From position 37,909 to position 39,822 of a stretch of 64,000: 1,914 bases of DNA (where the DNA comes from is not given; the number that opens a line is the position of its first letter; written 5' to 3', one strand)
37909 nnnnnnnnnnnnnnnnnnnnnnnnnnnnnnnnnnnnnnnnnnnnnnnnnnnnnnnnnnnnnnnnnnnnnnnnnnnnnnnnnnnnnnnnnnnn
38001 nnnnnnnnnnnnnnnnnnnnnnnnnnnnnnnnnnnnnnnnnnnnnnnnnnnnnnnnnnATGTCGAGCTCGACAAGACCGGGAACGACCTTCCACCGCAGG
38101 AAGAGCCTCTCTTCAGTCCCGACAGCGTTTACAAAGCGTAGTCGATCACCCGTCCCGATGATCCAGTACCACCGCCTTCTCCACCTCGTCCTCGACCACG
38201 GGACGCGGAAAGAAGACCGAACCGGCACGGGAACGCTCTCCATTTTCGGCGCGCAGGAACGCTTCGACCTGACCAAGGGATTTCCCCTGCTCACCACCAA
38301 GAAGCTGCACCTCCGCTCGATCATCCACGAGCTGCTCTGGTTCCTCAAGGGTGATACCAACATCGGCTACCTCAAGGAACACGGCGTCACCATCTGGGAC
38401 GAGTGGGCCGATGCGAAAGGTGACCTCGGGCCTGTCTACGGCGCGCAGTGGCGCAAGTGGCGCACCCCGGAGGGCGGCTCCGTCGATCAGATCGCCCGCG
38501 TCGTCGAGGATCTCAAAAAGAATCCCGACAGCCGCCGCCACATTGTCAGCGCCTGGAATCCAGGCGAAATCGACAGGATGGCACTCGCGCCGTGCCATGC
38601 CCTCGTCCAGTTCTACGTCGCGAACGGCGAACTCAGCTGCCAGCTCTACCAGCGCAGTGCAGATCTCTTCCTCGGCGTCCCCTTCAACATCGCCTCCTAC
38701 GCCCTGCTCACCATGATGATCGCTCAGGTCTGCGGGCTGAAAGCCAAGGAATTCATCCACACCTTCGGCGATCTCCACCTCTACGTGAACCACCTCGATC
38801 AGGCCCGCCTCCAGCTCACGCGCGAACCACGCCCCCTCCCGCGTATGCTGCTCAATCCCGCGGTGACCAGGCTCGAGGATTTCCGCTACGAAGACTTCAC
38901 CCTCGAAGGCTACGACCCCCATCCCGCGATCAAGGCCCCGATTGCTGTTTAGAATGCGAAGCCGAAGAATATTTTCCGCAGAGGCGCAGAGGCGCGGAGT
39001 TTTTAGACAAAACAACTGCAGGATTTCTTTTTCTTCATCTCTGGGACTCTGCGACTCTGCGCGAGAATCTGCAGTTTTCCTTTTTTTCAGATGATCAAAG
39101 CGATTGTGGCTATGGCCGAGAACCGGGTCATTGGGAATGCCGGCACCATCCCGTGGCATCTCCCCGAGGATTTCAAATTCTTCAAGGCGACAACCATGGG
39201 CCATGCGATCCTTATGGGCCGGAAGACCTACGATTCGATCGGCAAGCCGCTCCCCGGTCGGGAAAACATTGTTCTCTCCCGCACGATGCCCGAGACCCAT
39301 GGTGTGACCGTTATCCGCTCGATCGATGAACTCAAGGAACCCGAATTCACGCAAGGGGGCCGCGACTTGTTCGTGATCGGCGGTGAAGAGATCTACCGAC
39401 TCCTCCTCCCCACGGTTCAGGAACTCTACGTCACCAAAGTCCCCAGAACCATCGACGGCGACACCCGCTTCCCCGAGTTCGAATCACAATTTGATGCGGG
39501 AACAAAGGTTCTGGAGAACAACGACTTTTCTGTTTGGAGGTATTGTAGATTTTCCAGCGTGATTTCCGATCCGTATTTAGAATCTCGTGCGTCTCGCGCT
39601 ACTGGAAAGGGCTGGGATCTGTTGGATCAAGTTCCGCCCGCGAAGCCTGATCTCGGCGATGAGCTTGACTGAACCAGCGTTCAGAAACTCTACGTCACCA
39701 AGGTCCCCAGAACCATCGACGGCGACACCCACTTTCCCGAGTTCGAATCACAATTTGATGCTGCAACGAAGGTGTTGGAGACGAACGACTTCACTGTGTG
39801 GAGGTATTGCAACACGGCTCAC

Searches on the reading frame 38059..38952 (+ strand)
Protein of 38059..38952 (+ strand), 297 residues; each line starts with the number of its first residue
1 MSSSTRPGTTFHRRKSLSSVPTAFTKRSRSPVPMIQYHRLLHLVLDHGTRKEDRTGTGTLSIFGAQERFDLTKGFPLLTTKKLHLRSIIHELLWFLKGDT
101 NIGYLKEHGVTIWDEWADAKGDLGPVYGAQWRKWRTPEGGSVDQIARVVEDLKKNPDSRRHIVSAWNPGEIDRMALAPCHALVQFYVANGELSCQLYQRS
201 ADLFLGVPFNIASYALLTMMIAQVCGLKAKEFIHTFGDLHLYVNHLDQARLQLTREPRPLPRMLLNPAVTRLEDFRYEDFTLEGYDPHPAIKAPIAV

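Call 14: search_protein_families(library=pfam, proteins=[window:38059-38952:+])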
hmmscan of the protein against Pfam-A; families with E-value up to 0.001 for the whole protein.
window:38059-38952:+ (297 aa): 1 family
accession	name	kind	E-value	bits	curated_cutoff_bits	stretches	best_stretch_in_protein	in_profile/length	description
PF00303.24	Thymidylat_synt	-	4.7e-125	416.5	24.3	1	36-297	2-266/266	Thymidylate synthase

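Call 44: find_encoding_contigs(protein=window:38158-38952:+, flank=6000, max_places=10)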
Protein window:38158-38952:+ (264 aa): 1 contig read that carries it; 1 place shown.
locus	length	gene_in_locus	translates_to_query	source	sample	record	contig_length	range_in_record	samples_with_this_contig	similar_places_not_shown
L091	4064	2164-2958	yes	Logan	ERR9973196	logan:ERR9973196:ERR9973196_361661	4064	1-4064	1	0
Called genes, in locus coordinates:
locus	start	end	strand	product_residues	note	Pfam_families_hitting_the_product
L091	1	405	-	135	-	?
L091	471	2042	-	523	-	-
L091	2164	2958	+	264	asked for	PF00303:Thymidylat_synt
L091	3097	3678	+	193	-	PF00186:DHFR_1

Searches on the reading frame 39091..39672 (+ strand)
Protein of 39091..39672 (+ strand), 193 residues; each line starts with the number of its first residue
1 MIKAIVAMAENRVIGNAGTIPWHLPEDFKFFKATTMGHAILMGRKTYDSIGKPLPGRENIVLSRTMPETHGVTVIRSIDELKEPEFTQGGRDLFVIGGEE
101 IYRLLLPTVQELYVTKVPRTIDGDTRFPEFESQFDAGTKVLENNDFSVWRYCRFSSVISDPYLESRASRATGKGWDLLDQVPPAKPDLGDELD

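Call 43: find_encoding_contigs(protein=window:39091-39672:+, flank=6000, max_places=10)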
Protein window:39091-39672:+ (193 aa): 1 contig read that carries it; 1 place shown.
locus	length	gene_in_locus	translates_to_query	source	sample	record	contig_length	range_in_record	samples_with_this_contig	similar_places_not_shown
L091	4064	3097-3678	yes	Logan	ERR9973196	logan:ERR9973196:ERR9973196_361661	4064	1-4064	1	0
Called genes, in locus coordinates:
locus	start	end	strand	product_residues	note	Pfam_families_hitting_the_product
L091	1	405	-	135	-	?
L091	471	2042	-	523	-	-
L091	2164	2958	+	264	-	PF00303:Thymidylat_synt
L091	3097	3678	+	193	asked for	PF00186:DHFR_1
